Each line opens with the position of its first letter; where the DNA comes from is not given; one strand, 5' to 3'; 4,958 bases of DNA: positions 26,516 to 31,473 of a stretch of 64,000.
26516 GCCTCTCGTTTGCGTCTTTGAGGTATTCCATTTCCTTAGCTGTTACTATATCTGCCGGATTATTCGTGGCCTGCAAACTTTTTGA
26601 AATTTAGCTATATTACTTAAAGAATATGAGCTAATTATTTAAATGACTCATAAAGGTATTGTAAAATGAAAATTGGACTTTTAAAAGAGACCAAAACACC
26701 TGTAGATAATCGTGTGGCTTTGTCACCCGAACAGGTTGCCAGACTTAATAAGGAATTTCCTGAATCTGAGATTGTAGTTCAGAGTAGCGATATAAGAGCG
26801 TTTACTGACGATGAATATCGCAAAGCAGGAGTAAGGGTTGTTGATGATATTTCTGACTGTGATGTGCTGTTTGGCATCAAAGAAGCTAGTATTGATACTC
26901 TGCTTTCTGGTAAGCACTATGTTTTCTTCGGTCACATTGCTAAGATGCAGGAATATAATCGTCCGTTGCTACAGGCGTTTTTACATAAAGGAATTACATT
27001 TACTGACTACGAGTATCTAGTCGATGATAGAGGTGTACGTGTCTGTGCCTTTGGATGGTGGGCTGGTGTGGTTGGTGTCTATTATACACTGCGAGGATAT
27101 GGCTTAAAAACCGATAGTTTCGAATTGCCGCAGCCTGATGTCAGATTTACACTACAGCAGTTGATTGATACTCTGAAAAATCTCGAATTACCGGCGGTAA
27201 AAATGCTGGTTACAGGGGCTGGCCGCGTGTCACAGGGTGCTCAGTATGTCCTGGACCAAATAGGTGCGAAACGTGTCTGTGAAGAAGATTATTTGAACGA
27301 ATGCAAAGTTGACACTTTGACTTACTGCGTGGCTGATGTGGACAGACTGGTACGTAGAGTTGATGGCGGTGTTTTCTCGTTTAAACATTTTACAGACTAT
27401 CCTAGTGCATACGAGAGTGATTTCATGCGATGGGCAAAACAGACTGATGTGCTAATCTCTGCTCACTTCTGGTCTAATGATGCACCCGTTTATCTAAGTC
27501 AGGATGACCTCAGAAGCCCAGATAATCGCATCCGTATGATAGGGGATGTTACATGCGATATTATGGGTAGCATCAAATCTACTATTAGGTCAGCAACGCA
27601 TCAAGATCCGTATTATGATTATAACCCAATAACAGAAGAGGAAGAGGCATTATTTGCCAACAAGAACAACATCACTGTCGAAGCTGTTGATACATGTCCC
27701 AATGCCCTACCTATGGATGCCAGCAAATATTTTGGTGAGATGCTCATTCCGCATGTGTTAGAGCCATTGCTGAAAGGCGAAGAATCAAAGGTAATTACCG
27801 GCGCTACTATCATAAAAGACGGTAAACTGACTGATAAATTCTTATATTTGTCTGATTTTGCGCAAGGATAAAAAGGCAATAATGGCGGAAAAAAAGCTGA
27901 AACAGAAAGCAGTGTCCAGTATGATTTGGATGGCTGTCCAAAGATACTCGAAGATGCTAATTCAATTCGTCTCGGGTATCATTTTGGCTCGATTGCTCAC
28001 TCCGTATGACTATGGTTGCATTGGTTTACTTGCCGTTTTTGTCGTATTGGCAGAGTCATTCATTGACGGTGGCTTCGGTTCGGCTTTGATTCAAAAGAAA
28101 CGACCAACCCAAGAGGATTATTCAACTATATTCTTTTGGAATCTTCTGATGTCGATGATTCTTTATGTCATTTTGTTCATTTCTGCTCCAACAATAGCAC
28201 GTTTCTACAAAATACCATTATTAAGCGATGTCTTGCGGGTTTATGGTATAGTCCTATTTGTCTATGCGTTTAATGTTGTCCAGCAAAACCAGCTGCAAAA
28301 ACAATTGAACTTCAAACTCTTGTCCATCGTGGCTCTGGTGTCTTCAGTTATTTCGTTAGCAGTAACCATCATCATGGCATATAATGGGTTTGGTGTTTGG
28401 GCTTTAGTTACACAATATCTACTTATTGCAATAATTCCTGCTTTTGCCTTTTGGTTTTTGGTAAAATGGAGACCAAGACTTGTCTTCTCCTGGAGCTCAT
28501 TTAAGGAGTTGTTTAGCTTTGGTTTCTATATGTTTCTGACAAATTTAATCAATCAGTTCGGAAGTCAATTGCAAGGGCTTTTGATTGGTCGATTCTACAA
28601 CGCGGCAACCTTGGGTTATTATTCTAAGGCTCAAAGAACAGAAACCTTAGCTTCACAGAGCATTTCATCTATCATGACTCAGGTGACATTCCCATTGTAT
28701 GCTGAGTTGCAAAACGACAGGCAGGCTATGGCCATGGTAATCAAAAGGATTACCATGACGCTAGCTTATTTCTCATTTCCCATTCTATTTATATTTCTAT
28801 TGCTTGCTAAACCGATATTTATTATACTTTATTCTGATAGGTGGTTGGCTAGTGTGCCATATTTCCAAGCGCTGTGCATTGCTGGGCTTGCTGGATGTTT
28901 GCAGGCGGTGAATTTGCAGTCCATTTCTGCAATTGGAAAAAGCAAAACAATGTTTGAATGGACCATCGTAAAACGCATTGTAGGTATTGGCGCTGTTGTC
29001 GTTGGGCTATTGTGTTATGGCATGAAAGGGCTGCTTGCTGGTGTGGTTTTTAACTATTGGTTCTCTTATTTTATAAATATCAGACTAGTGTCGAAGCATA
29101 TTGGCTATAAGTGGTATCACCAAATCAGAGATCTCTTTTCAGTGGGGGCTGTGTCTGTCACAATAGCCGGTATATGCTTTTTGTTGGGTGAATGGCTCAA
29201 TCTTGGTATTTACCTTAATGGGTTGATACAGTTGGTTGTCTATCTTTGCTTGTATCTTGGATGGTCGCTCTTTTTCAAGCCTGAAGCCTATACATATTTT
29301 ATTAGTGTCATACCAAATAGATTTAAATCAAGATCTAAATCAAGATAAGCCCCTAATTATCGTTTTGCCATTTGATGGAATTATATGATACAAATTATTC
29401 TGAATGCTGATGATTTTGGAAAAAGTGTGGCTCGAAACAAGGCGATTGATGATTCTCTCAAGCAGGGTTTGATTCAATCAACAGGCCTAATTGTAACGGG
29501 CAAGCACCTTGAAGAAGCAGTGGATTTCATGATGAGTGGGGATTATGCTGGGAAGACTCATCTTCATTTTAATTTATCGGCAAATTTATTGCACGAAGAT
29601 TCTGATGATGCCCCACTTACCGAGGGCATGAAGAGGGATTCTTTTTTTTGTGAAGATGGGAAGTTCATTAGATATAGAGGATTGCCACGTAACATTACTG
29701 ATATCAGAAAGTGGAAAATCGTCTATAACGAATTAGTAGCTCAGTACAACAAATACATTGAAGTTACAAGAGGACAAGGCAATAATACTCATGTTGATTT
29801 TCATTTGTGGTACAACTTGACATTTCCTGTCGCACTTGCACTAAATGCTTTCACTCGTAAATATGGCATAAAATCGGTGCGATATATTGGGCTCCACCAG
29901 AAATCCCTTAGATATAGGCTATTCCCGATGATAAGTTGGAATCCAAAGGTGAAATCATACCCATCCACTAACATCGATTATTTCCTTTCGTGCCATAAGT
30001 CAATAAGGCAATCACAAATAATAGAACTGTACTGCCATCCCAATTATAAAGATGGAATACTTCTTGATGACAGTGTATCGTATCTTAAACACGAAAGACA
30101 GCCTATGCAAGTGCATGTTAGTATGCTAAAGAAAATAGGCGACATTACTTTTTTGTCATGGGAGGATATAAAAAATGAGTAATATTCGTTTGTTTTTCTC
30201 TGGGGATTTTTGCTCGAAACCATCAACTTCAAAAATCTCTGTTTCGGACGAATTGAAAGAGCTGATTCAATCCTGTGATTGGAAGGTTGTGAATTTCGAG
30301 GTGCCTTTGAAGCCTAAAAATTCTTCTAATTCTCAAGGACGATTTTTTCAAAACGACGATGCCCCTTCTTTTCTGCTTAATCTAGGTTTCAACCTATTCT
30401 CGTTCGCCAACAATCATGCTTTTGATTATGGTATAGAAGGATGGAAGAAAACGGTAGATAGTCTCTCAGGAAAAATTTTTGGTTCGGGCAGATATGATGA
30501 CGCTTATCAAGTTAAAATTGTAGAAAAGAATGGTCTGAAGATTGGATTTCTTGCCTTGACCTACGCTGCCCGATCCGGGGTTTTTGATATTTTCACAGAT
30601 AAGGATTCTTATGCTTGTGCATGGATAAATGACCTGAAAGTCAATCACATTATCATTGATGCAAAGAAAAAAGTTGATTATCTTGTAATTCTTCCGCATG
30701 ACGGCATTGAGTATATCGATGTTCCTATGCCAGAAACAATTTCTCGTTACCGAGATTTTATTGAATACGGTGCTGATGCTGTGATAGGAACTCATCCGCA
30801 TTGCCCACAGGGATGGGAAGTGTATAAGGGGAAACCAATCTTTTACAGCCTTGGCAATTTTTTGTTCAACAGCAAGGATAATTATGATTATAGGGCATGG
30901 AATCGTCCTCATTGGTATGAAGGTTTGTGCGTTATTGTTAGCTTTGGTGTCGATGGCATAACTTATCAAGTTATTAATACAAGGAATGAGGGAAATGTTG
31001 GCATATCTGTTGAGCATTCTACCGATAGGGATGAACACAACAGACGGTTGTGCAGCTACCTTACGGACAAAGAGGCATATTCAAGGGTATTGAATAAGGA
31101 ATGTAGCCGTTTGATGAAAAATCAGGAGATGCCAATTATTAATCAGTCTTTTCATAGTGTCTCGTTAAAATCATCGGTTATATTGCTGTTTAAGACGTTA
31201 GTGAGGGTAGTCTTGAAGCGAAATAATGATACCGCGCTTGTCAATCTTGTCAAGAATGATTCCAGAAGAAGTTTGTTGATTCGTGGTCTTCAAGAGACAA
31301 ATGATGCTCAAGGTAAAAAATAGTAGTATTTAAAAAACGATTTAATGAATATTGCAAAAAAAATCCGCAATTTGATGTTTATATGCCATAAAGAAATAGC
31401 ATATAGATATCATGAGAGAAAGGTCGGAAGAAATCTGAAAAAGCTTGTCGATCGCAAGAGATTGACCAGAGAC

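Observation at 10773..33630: Wzx/Wzy capsule locus with almost no glycosyltransferases but many amide- and acyl-forming enzymes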

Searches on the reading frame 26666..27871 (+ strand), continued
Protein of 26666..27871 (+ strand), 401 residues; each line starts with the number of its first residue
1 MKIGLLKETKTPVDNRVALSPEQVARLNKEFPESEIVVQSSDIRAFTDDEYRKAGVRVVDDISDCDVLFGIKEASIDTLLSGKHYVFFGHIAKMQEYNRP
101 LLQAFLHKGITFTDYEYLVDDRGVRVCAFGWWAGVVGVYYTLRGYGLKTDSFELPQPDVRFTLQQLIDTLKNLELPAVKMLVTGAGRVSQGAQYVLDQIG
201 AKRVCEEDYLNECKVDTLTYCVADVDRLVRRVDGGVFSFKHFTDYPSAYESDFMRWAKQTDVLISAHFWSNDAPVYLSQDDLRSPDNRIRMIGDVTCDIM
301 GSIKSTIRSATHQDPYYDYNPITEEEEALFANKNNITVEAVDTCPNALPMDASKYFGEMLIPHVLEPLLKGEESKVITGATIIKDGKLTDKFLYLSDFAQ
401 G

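Call 98: search_protein_families(library=pfam, proteins=[L137:2-1837:+, L137:1841-2578:+, L137:13247-14437:+, L161:14365-16089:+, L161:16110-16919:+, L161:17364-18458:+, L161:18439-19509:+, L105:228-1829:+, L105:6923-8329:+, L105:18130-19779:+], max_evalue=0.001)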
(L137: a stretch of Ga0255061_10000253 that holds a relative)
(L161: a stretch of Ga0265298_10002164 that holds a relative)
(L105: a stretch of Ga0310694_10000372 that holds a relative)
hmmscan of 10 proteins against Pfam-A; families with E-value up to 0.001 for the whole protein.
L137:2-1837:+ (612 aa): 1 family
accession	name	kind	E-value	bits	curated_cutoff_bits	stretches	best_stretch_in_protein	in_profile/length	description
PF13229.12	Beta_helix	-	8.2e-09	35.7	25.9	2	302-420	29-142/158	Right handed beta helix region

L137:1841-2578:+ (246 aa): 1 family
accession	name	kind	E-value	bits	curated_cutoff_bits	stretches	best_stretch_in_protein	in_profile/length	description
PF03808.19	Glyco_tran_WecG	-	2.5e-36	125.5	27.4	1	59-225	4-167/168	Glycosyl transferase WecG/TagA/CpsF family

L137:13247-14437:+ (397 aa): 4 families
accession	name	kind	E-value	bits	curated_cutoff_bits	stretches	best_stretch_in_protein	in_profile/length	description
PF01609.27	DDE_Tnp_1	-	5.7e-10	39.7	23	1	184-369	65-199/200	Transposase DDE domain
PF13546.12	DDE_5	-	5.8e-09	36.3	27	1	92-249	73-237/272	DDE superfamily endonuclease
PF13701.12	DDE_Tnp_1_4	-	1.2e-05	24.2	34.7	1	251-390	273-391/435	Transposase DDE domain group 1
PF04693.18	DDE_Tnp_2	-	0.00058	19.6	20.2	1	304-349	249-293/327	Archaeal putative transposase ISC1217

L161:14365-16089:+ (575 aa): 4 families
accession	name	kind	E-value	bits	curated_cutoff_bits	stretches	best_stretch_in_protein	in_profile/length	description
PF00152.25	tRNA-synt_2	-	1.3e-93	313.9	25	1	164-500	2-307/308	tRNA synthetases class II (D, K and N)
PF01336.31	tRNA_anti-codon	-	5.2e-13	49.2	27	1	57-140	1-75/75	OB-fold nucleic acid binding domain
PF01409.25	tRNA-synt_2d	-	5e-05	23.3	19.8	0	260-330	109-178/246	tRNA synthetases class II core domain (F)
PF14229.12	DUF4332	-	0.00015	22.4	23.2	1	516-573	58-116/122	Domain of unknown function (DUF4332)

L161:16110-16919:+ (270 aa): 0 families

L161:17364-18458:+ (365 aa): 1 family
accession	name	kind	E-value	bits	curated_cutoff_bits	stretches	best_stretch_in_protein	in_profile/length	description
PF01964.24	ThiC_Rad_SAM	-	4e-58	197.6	25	1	22-328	51-366/420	Radical SAM ThiC family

L161:18439-19509:+ (357 aa): 0 families

L105:228-1829:+ (534 aa): 0 families

L105:6923-8329:+ (469 aa): 1 family
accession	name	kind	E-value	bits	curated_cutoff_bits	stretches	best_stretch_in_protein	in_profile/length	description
PF00501.34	AMP-binding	-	1.3e-39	136.5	29.9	1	17-348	7-383/384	AMP-binding enzyme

L105:18130-19779:+ (550 aa): 2 families
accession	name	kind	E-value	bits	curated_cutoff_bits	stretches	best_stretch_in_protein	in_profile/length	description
PF04326.19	SLFN_AlbA_2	-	3.8e-16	60.1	25.3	1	31-141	6-116/118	Schlafen, AlbA_2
PF13749.12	HATPase_c_4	-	6.1e-12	45.8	26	1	318-400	2-86/89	Putative ATP-dependent DNA helicase recG C-terminal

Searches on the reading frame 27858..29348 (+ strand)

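Call 4: search_protein_families(library=pfam, proteins=[window:27858-29348:+], max_evalue=0.01)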
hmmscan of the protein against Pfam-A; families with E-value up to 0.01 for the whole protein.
window:27858-29348:+ (496 aa): 2 families
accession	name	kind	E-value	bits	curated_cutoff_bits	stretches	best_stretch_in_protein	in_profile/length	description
PF13440.11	Polysacc_synt_3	-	2.5e-92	309.7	23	1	42-334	1-293/293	Polysaccharide biosynthesis protein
PF01943.22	Polysacc_synt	-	2.6e-40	139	28.2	1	21-285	4-274/274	Polysaccharide biosynthesis protein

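Call 9: search_protein_families(library=ncbifam, proteins=[window:27858-29348:+], max_evalue=0.001)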
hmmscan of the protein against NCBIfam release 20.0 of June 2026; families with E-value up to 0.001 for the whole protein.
window:27858-29348:+ (496 aa): 3 families
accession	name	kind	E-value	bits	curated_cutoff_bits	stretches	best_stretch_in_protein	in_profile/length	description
NF058658.1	Oglyco_Wzx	exception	1.6e-78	264.8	720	1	9-467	1-457/478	O-glycosylation flippase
NF007773.0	PRK10459.1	equivalog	1.6e-64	218.7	273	1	14-463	3-455/492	MOP flippase family protein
NF047674.1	TeichurnBiosyTuaB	equivalog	1.3e-59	202.5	580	1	13-449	3-441/469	teichuronic acid biosynthesis protein TuaB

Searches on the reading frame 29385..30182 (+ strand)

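Call 4: search_protein_families(library=pfam, proteins=[window:29385-30182:+], max_evalue=0.01)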
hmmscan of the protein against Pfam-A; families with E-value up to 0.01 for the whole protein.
window:29385-30182:+ (265 aa): 1 family
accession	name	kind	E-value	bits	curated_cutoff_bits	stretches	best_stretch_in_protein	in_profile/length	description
PF04794.17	YdjC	-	9.8e-24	85.1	29.7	1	3-226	1-234/266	YdjC-like protein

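Call 9: search_protein_families(library=ncbifam, proteins=[window:29385-30182:+], max_evalue=0.001)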
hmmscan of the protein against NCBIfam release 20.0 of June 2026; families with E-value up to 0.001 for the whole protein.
window:29385-30182:+ (265 aa): 2 families
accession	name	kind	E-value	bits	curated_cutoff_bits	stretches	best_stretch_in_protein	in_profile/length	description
NF002559.0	PRK02134.1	equivalog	6.1e-18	65.3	227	1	2-243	3-226/249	chitin disaccharide deacetylase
TIGR03473.1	HpnK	hypoth_equivalog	9.2e-11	41.5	232.6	1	3-47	3-47/283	hopanoid biosynthesis-associated protein HpnK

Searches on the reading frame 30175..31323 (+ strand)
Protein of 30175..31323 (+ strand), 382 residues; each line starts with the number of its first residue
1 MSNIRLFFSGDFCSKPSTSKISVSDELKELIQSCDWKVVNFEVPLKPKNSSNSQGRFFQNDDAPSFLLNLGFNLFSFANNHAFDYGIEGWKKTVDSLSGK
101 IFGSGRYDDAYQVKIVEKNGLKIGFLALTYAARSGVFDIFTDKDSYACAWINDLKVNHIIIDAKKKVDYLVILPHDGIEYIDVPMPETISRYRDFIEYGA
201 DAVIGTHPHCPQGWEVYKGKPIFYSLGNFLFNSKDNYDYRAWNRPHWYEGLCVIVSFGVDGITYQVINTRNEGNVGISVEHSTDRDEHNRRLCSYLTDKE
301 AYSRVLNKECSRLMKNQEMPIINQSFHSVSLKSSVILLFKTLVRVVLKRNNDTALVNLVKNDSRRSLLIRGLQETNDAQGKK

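Call 4: search_protein_families(library=pfam, proteins=[window:30175-31323:+], max_evalue=0.01)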
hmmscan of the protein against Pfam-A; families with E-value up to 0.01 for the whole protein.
window:30175-31323:+ (382 aa): 1 family
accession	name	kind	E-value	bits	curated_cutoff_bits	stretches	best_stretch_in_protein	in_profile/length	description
PF09587.15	PGA_cap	-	3.1e-46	158.4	27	1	23-232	28-254/255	Bacterial capsule synthesis protein PGA_cap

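Call 9: search_protein_families(library=ncbifam, proteins=[window:30175-31323:+], max_evalue=0.001)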
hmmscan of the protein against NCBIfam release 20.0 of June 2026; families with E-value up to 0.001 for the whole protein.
window:30175-31323:+ (382 aa): 1 family
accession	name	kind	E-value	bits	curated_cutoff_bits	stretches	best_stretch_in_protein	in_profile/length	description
NF038314.1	epimerase_MslH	equivalog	3.6e-15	55.3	700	2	192-230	278-316/439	lasso peptide C-terminal Trp epimerase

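Call 70: search_solved_structures(query=window:30175-31323:+, max_evalue=0.01, show_alignments=2)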
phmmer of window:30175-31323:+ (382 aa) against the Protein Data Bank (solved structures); distinct sequences matched with E-value up to 0.01: 3.
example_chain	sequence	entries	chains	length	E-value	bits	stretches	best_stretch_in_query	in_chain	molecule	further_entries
8gq9_A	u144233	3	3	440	7.8e-12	48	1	162-230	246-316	Poly-gamma-glutamate synthesis protein (Capsule biosynthesis protein)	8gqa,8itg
8gqb_A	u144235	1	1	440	1.2e-11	47.4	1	162-230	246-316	Poly-gamma-glutamate synthesis protein (Capsule biosynthesis protein)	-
8ith_A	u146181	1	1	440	7.4e-11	44.8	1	162-230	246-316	Poly-gamma-glutamate synthesis protein (Capsule biosynthesis protein)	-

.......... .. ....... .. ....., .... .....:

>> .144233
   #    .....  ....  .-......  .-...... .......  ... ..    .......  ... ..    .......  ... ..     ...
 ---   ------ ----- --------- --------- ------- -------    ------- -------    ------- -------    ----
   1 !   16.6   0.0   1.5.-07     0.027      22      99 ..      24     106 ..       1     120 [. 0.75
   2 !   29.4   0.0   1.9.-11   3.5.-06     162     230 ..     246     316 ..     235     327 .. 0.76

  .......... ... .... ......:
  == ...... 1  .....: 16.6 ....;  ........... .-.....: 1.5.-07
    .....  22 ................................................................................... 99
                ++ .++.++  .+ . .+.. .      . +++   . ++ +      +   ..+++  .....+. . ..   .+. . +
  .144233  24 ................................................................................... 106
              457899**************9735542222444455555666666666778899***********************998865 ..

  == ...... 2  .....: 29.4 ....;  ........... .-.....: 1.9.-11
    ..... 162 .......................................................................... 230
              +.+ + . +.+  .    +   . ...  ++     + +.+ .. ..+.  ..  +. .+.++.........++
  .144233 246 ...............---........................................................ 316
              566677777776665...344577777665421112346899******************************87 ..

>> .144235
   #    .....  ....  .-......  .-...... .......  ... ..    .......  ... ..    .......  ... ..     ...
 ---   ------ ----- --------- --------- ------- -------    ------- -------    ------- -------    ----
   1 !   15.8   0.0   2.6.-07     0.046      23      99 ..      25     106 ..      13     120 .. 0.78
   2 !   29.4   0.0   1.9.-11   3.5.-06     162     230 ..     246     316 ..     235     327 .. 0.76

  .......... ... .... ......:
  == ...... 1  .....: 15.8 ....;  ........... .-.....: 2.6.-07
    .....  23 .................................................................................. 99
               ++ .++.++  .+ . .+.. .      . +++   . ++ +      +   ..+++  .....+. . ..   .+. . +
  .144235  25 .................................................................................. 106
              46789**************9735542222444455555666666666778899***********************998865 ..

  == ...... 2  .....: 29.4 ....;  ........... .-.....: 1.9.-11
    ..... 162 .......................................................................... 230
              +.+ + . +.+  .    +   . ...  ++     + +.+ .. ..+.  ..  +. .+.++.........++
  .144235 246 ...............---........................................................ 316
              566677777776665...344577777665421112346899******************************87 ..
